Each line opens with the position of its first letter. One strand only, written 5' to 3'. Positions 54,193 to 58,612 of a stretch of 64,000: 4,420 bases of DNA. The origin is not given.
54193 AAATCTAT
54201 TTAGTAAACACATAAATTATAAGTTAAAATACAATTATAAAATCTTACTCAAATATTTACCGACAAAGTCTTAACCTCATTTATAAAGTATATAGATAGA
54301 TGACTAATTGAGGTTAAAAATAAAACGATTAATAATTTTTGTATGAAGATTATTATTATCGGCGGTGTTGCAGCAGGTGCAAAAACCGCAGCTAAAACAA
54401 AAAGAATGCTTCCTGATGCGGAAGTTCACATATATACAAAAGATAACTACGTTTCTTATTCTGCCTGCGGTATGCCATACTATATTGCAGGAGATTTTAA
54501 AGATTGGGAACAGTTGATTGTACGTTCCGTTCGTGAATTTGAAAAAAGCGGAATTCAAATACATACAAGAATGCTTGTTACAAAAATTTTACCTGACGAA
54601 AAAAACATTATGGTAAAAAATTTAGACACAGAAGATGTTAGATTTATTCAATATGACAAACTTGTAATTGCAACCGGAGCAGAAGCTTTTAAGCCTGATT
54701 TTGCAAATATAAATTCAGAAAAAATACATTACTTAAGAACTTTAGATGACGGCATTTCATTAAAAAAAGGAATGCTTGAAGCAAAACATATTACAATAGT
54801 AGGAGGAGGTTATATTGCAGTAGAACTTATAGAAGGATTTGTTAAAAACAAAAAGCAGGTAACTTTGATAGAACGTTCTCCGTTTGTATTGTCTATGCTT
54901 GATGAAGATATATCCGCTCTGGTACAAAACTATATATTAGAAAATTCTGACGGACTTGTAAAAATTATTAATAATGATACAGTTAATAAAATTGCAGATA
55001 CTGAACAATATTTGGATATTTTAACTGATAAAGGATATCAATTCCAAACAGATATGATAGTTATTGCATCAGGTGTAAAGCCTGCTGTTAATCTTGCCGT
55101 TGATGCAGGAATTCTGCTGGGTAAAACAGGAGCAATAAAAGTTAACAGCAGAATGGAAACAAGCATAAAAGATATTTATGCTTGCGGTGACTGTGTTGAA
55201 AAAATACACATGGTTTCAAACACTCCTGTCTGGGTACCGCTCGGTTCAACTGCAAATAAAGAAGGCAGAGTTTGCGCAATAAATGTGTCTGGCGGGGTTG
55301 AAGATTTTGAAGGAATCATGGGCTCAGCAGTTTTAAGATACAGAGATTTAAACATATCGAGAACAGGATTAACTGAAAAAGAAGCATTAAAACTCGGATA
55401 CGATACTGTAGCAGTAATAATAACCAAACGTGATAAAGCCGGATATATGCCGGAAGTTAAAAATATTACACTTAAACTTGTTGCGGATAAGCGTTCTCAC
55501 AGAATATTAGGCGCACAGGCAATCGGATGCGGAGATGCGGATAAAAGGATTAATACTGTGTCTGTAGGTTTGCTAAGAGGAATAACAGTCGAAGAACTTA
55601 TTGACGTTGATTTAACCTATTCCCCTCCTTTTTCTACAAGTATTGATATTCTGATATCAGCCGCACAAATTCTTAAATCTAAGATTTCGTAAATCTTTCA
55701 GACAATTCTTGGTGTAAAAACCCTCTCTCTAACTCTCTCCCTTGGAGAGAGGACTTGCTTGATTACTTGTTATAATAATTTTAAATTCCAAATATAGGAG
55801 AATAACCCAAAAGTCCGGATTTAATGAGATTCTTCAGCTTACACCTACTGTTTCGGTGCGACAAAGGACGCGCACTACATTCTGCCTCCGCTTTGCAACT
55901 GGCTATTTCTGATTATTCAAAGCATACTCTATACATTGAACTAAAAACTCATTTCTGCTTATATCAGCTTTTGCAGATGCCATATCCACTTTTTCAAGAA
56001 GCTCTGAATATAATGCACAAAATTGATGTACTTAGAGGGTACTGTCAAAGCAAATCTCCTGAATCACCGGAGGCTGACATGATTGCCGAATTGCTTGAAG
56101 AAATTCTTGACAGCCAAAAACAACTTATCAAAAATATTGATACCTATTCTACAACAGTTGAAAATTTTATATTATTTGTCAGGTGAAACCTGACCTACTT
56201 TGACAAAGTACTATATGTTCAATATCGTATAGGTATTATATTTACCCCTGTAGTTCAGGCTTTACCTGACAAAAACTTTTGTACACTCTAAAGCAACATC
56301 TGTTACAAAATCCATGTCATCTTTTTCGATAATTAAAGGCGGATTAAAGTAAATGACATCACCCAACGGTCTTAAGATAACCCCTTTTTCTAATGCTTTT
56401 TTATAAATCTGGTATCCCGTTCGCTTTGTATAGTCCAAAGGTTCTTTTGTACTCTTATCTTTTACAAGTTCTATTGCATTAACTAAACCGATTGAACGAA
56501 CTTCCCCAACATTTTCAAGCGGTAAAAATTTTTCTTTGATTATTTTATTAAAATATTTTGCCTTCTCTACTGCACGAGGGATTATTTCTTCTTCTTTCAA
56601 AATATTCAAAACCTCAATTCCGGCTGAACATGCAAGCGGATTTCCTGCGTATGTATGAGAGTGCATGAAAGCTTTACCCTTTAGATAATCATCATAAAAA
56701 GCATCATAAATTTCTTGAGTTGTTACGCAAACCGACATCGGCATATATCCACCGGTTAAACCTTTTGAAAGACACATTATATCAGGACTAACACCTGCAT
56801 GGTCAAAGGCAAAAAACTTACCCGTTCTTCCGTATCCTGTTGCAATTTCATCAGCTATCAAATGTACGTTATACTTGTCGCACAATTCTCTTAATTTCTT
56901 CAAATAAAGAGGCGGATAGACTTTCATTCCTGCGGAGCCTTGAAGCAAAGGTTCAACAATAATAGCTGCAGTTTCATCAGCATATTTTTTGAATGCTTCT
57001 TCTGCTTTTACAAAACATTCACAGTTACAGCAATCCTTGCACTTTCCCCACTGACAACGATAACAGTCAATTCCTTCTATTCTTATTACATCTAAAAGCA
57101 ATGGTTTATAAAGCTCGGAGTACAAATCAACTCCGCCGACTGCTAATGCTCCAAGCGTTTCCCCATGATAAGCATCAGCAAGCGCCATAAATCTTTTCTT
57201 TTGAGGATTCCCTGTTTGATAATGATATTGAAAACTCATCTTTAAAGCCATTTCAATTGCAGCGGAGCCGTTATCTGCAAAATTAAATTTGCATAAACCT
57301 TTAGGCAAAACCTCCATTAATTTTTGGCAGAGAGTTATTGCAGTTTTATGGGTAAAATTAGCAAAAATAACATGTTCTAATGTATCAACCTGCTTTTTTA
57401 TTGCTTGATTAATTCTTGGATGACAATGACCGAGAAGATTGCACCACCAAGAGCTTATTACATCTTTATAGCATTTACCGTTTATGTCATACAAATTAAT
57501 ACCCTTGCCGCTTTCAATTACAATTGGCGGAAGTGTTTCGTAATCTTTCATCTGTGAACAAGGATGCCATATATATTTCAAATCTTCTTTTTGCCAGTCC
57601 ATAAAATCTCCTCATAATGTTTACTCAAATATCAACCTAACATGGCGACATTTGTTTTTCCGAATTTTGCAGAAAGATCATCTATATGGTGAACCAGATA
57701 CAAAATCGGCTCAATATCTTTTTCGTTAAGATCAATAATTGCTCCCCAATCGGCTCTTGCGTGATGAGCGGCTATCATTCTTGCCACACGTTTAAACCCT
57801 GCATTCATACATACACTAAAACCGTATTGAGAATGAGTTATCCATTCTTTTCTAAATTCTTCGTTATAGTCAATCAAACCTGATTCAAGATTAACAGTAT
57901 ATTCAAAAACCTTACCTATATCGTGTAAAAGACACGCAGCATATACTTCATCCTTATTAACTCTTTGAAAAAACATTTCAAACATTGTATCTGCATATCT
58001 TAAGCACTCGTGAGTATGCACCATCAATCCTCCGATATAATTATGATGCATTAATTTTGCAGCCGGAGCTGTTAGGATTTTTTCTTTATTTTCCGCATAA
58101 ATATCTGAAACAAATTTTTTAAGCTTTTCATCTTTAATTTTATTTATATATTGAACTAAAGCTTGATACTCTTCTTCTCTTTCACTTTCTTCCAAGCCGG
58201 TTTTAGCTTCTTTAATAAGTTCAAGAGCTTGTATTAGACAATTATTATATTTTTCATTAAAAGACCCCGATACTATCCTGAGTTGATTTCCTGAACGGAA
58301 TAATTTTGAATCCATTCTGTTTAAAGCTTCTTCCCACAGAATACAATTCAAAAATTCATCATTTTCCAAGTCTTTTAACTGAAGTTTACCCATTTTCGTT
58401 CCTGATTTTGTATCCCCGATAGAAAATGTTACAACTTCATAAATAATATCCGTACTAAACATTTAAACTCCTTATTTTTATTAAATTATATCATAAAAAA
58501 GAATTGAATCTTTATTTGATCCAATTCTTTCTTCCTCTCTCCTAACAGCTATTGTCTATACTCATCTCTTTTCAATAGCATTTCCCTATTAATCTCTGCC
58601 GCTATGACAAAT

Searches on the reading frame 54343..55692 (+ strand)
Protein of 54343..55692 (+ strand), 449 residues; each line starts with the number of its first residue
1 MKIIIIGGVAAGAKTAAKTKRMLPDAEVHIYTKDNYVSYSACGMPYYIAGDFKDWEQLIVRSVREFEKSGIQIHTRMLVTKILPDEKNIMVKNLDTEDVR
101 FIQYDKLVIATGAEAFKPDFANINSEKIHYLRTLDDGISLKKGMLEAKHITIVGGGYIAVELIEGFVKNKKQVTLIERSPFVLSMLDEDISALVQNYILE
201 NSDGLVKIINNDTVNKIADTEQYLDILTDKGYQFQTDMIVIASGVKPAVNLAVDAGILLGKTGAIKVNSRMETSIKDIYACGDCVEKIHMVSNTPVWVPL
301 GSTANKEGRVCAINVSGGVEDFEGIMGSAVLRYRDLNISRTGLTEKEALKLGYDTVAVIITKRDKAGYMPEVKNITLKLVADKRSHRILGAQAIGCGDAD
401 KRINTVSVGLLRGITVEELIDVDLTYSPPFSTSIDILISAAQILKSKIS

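Call 6: search_protein_families(library=pfam, proteins=[window:54343-55692:+])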
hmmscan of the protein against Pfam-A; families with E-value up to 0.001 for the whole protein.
window:54343-55692:+ (449 aa): 8 families
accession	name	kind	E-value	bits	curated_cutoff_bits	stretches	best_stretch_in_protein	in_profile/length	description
PF07992.20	Pyr_redox_2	-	4.1e-56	191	26.1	1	1-291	1-284/291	Pyridine nucleotide-disulphide oxidoreductase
PF02852.28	Pyr_redox_dim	-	3.3e-17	63.1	25.3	1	333-434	6-106/110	Pyridine nucleotide-disulphide oxidoreductase, dimerisation domain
PF13738.12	Pyr_redox_3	-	4.6e-16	59.4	30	1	68-282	93-305/305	Pyridine nucleotide-disulphide oxidoreductase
PF00070.33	Pyr_redox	-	9.6e-16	58.5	22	1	149-221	1-70/82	Pyridine nucleotide-disulphide oxidoreductase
PF03486.20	HI0933_like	-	4e-07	30.2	50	0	59-116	112-167/244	HI0933-like protein Rossmann domain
PF13434.12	Lys_Orn_oxgnase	-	5.6e-05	22.9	21.3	1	79-182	118-225/339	L-lysine 6-monooxygenase/L-ornithine 5-monooxygenase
PF01266.30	DAO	-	9.8e-05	22.5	27.9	0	43-115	137-206/353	FAD dependent oxidoreductase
PF13241.12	NAD_binding_7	-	0.0002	22.4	22.1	0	145-200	5-56/104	Putative NAD(P)-binding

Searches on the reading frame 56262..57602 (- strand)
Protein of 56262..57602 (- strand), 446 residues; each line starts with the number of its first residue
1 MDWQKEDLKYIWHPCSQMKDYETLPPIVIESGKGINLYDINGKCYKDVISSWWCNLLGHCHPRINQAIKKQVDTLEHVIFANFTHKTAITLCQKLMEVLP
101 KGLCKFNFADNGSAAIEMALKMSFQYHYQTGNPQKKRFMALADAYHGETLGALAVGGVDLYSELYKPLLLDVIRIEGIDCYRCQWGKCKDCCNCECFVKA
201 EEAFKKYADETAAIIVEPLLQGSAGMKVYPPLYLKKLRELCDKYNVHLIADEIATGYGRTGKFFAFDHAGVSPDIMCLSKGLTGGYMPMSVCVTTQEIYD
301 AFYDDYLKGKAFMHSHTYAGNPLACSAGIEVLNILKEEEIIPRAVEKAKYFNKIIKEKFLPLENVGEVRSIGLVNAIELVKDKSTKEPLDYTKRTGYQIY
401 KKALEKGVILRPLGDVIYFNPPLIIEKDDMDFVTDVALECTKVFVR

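Call 6: search_protein_families(library=pfam, proteins=[window:56262-57602:-])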
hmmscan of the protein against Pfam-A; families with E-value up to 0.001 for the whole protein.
window:56262-57602:- (446 aa): 1 family
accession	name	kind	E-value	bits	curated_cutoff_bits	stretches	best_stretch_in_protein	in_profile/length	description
PF00202.27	Aminotran_3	-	5.7e-106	355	30.5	1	25-435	9-397/403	Aminotransferase class-III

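Call 12: search_protein_families(library=ncbifam, proteins=[window:56262-57602:-])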
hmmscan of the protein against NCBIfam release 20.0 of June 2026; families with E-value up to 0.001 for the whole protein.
window:56262-57602:- (446 aa): 69 families (the best 25 are shown)
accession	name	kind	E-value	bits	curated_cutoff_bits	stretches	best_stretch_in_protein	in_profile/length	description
NF005443.0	PRK07030.1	equivalog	8.3e-176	585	729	1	2-443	6-446/451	adenosylmethionine--8-amino-7-oxononanoate transaminase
TIGR00508.1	bioA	equivalog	1.1e-165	551.4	405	1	11-439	1-416/419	adenosylmethionine--8-amino-7-oxononanoate transaminase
NF004624.0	PRK05964.1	equivalog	6.8e-147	489.4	494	1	2-442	5-423/427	adenosylmethionine--8-amino-7-oxononanoate transaminase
NF005940.0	PRK07986.1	equivalog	1.2e-102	343.6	625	1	7-436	9-416/429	adenosylmethionine--8-amino-7-oxononanoate transaminase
NF005683.0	PRK07481.1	subfamily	1.8e-102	343.7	575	1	6-435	9-441/453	hypothetical protein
NF005812.0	PRK07678.1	subfamily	1.9e-95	320.1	488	1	2-438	9-444/451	aminotransferase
NF005685.0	PRK07483.1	equivalog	5.3e-95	318.8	485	1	27-435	14-429/444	aspartate aminotransferase family protein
NF004767.0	PRK06105.1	subfamily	1.6e-92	310.4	517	1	4-435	9-441/460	aminotransferase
NF052567.1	OmAmTferAptACaul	equivalog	6.7e-91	305.2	500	1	8-436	2-423/431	omega-aminotransferase AptA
NF005102.0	PRK06541.1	equivalog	7.6e-91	304.9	574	1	6-435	15-447/460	aspartate aminotransferase family protein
NF005447.0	PRK07036.1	equivalog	3.9e-90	302.8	618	1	4-440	14-451/468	aminotransferase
NF005682.0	PRK07480.1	subfamily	2e-88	297.1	510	1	2-440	12-448/459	aminotransferase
NF005993.0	PRK08117.1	subfamily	5.4e-85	285.6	574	1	25-434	25-420/433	aspartate aminotransferase family protein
NF004426.0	PRK05769.1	equivalog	1.3e-84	284.6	552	1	18-437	29-433/441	acetyl ornithine aminotransferase family protein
NF006228.0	PRK08360.1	equivalog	2.5e-83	280.2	608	1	24-433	22-416/443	aspartate aminotransferase family protein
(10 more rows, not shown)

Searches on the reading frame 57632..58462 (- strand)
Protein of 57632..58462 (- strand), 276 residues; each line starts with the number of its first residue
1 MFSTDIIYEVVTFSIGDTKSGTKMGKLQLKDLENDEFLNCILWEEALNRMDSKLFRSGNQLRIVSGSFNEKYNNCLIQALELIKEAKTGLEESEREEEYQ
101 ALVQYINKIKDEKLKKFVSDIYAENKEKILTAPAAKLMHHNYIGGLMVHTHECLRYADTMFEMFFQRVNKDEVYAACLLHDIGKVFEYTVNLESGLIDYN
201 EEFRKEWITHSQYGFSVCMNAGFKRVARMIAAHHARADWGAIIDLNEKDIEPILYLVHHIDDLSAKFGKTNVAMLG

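Call 6: search_protein_families(library=pfam, proteins=[window:57632-58462:-])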
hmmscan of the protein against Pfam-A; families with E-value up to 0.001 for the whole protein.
window:57632-58462:- (276 aa): 1 family
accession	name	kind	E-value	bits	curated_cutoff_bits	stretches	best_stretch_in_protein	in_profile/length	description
PF01966.28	HD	-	1.3e-09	38.8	22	1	149-265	4-115/116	HD domain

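Call 10: find_homologous_proteins(query=window:57632-58462:-, max_evalue=1e-10)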
Query window:57632-58462:- (276 aa): 3738 proteins with E <= 1e-10 among 4476 candidates; the best 120 are listed.
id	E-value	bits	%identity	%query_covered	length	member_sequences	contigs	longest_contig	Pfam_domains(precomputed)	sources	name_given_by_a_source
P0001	2.3e-182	622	100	100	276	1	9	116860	PF01966.29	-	-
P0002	1.8e-181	619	100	100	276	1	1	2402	PF01966.29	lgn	-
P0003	4.4e-167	572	89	100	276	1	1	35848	PF01966.29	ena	-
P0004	5.2e-167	572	90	100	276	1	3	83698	PF01966.29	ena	-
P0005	1.2e-166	571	90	100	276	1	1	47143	PF01966.29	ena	-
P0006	1.2e-166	571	89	100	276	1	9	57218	PF01966.29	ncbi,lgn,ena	-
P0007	1.6e-166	570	91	100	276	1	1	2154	PF01966.29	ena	-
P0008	2.0e-166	570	90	100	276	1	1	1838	PF01966.29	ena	-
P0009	2.3e-166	570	89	100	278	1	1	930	PF01966.29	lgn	-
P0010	2.5e-166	570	89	100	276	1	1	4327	PF01966.29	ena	-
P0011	3.3e-166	569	89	100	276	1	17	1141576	PF01966.29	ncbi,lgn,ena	-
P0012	3.6e-166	569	90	100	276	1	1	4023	PF01966.29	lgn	-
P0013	5.4e-166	568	90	100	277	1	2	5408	PF01966.29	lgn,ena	-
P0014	6.7e-166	568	89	100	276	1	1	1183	PF01966.29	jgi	-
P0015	9.5e-166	568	89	100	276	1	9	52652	PF01966.29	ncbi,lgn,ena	-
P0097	1.9e-157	540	85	100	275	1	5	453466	PF01966.29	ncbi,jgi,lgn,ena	-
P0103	7.5e-157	538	84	100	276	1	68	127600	PF01966.29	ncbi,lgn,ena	-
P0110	3.4e-156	536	85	100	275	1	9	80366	PF01966.29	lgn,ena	-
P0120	3.8e-155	533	83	100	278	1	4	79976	PF01966.29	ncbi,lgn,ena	-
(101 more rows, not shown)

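Call 12: search_protein_families(library=ncbifam, proteins=[window:57632-58462:-])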
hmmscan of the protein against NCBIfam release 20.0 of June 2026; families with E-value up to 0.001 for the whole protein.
window:57632-58462:- (276 aa): 6 families
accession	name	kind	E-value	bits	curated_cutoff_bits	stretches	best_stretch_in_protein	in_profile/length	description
NF010007.0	PRK13480.1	equivalog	2e-18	66.5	460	1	55-189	76-202/314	3'-5' exoribonuclease YhaM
TIGR00277.1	HDIG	domain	1.5e-07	31.1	27.6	1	145-235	4-83/84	HDIG domain-containing metalloprotein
NF053512.1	nitric_RR_NosR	exception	3.8e-05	22.9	400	1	163-238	210-286/422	response regulator c-di-GMP phosphodiesterase, NosR family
NF045665.1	NTPtran_DVU1551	equivalog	5.8e-05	22.3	315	0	130-184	200-259/359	DVU_1551 family NTP transferase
TIGR03760.1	ICE_TraI_Pfluor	equivalog_domain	8.8e-05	22.2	161.4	0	85-195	8-131/218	integrating conjugative element relaxase, PFGI-1 class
TIGR02578.2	cas_TM1811_Csm1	equivalog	0.00012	20.9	170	1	171-268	2-80/753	type III-A CRISPR-associated protein Cas10/Csm1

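Call 13: find_encoding_contigs(protein=P0001, flank=3000, max_places=4)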
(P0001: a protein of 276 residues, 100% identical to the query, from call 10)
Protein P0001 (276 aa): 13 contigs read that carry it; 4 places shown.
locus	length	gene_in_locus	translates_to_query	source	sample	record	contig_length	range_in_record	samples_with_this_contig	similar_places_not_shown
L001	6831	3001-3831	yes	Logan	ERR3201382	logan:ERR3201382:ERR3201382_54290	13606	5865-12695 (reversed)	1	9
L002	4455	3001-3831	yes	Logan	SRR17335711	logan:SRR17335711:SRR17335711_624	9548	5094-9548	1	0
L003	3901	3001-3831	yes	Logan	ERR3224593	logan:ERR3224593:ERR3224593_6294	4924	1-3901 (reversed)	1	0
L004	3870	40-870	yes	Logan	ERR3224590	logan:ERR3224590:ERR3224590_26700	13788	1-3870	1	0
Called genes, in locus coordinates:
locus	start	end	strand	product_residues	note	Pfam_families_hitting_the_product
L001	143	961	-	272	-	-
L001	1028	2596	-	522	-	PF03063:Prismane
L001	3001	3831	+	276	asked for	PF01966:HD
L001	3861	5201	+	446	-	PF00202:Aminotran_3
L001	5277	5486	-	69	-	-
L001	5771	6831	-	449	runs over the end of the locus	PF03486:HI0933_like (faint), PF07992:Pyr_redox_2, PF13738:Pyr_redox_3, PF00070:Pyr_redox, PF02852:Pyr_redox_dim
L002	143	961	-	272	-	-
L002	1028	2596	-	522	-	PF03063:Prismane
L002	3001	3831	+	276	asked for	PF01966:HD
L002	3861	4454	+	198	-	?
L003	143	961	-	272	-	-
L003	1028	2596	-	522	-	PF03063:Prismane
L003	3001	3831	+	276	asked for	PF01966:HD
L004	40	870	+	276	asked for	PF01966:HD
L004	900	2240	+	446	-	PF00202:Aminotran_3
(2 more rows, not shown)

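Call 15: find_related_loci(query=A1, collection=genome_contigs, flank=2500)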
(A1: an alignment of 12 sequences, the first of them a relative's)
Query A1 (276 aa) in genome_contigs; peptide patterns used: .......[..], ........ (x = any residue, [..] = any of these).
599 stretches matched a pattern (row limit reached: there are more); 493 encode a relative of the query (tblastn E <= 1e-3); the best 80 are kept; 80 distinct loci.
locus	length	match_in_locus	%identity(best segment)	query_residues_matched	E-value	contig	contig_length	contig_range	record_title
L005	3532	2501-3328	89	1-276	1e-180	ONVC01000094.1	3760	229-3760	uncultured Acinetobacter sp. isolate RUG672 genome assembly, contig: scaffold_13920, whole genome shotgun sequence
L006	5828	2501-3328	90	1-276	6e-173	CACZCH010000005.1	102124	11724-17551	uncultured bacterium isolate RUG12494 genome assembly, contig: RUG12494_asm_5, whole genome shotgun sequence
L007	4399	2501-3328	89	1-276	1e-174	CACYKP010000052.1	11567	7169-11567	uncultured bacterium isolate RUG12035 genome assembly, contig: RUG12035_asm_52, whole genome shotgun sequence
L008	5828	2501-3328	89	1-276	1e-171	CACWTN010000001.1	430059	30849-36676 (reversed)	uncultured bacterium isolate RUG10899 genome assembly, contig: RUG10899_asm_1, whole genome shotgun sequence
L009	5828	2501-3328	88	1-276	1e-169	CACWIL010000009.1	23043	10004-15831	uncultured bacterium isolate RUG10609 genome assembly, contig: RUG10609_asm_9, whole genome shotgun sequence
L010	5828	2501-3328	88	1-276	2e-169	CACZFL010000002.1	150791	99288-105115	uncultured bacterium isolate RUG12575 genome assembly, contig: RUG12575_asm_2, whole genome shotgun sequence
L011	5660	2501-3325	85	1-275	3e-168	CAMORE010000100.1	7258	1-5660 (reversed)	MAG: uncultured Acinetobacter sp. isolate SRR873605_bin.28_metaWRAP_v1.3_MAG genome assembly, contig: NODE_30354_length_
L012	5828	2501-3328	84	1-276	5e-166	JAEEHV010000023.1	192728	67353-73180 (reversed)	MAG: Candidatus Gastranaerophilales bacterium isolate Tb.RUG.130 k141_3149628_flag=0_multi=16.0018_len=192728, whole gen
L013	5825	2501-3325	85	1-276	7e-164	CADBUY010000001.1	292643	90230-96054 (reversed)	uncultured bacterium isolate RUG14326 genome assembly, contig: RUG14326_asm_1, whole genome shotgun sequence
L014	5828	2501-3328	84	1-276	6e-163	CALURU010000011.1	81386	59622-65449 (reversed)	MAG: Candidatus Gastranaerophilales bacterium isolate BRZ_DG__bin43 genome assembly, contig: BRZ_DG__NODE_513_length_813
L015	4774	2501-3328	83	1-276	3e-163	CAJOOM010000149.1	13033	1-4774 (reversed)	Candidatus Gastranaerophilales bacterium isolate Rumen_Coassembly_mag_1497 genome assembly, contig: k87_28422784, whole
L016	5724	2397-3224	84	1-276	7e-162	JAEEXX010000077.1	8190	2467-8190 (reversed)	MAG: Candidatus Gastranaerophilales bacterium isolate Tb.RUG.531 NODE_43955_length_8190_cov_1.009054, whole genome shotg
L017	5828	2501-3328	83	1-276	1e-160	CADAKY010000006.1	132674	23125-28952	uncultured bacterium isolate RUG13389 genome assembly, contig: RUG13389_asm_6, whole genome shotgun sequence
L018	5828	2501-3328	82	1-276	8e-159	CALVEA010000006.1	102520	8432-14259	MAG: Candidatus Gastranaerophilales bacterium isolate BRZ_CP__bin30 genome assembly, contig: BRZ_CP__NODE_310_length_102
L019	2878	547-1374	80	1-276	1e-167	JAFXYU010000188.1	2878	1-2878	Bacterium isolate RGIG6869 Sheep_Rumen-5__c1164871, whole genome shotgun sequence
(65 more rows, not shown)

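Call 65: find_encoding_contigs(protein=P0103, flank=1200, max_places=2)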
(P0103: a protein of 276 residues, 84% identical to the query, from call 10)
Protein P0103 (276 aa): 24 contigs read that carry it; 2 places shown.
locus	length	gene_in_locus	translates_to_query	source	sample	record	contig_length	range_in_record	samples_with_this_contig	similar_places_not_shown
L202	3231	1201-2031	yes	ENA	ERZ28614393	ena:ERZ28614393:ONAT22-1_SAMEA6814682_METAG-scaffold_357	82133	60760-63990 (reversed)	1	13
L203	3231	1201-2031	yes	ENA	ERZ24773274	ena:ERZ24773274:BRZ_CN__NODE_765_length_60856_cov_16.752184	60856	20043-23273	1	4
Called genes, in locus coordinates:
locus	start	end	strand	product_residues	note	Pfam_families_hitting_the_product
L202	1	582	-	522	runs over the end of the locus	PF03063:Prismane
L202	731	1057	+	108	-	-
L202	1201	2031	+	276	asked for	PF01966:HD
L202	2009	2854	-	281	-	PF02811:PHP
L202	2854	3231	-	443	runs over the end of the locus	PF08245:Mur_ligase_M, PF02875:Mur_ligase_C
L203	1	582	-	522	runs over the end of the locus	PF03063:Prismane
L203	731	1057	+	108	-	-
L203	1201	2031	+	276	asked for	PF01966:HD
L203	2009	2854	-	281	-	PF02811:PHP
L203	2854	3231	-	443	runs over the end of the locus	PF08245:Mur_ligase_M, PF02875:Mur_ligase_C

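Call 66: find_encoding_contigs(protein=P0097, flank=1200, max_places=2)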
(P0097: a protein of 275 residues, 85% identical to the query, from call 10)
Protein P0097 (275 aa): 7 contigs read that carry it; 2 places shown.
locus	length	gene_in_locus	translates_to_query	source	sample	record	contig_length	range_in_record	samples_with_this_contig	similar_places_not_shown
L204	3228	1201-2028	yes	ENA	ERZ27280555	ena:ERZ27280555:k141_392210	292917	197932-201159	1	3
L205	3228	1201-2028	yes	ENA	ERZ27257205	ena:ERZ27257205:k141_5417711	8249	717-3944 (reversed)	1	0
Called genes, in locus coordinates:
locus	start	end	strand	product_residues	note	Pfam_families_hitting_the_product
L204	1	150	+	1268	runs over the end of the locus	PF05359:DUF748 (faint), PF13116:YhdP (faint)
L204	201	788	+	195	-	PF03167:UDG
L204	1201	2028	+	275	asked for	PF01966:HD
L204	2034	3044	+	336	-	PF00383:dCMP_cyt_deam_1, PF14437:MafB19-deam (weak), PF01872:RibD_C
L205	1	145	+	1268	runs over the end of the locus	PF05359:DUF748 (faint), PF13116:YhdP (faint)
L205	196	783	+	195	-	PF03167:UDG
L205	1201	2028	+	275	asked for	PF01966:HD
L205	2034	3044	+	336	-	PF00383:dCMP_cyt_deam_1, PF14437:MafB19-deam (weak), PF01872:RibD_C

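Call 67: find_encoding_contigs(protein=P0120, flank=1200, max_places=2)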
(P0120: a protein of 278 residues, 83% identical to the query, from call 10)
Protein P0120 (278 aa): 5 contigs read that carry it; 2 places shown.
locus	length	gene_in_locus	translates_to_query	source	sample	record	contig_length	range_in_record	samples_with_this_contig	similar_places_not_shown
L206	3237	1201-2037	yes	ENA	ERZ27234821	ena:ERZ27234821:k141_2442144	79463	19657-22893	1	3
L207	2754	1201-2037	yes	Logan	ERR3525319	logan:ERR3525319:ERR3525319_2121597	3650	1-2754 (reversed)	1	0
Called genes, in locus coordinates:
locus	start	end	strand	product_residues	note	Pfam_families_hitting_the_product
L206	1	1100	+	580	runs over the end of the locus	PF00587:tRNA-synt_2b, PF04073:tRNA_edit, PF03129:HGTP_anticodon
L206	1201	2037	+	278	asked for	PF01966:HD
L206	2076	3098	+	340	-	PF01063:Aminotran_4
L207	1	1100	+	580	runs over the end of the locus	PF00587:tRNA-synt_2b, PF04073:tRNA_edit, PF03129:HGTP_anticodon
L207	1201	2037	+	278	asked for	PF01966:HD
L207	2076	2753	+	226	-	?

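Call 68: find_encoding_contigs(protein=P0110, flank=1200, max_places=2)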
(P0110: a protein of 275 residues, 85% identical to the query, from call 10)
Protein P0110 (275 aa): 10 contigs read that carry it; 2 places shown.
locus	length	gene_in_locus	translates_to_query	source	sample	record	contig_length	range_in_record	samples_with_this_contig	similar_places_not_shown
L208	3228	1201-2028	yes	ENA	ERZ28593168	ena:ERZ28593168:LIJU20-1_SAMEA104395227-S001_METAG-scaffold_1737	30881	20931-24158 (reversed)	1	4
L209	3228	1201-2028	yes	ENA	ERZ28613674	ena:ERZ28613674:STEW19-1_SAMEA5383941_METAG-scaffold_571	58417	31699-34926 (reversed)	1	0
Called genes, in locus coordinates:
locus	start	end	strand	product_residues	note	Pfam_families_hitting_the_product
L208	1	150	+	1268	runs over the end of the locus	PF05359:DUF748 (faint), PF13116:YhdP (faint)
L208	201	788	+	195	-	PF03167:UDG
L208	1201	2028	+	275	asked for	PF01966:HD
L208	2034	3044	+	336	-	PF00383:dCMP_cyt_deam_1, PF14437:MafB19-deam (weak), PF01872:RibD_C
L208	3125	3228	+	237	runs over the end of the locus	-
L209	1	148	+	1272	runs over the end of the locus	-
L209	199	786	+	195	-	PF03167:UDG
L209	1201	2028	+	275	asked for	PF01966:HD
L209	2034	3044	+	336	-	PF00383:dCMP_cyt_deam_1, PF14437:MafB19-deam (weak), PF01872:RibD_C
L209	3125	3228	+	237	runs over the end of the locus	-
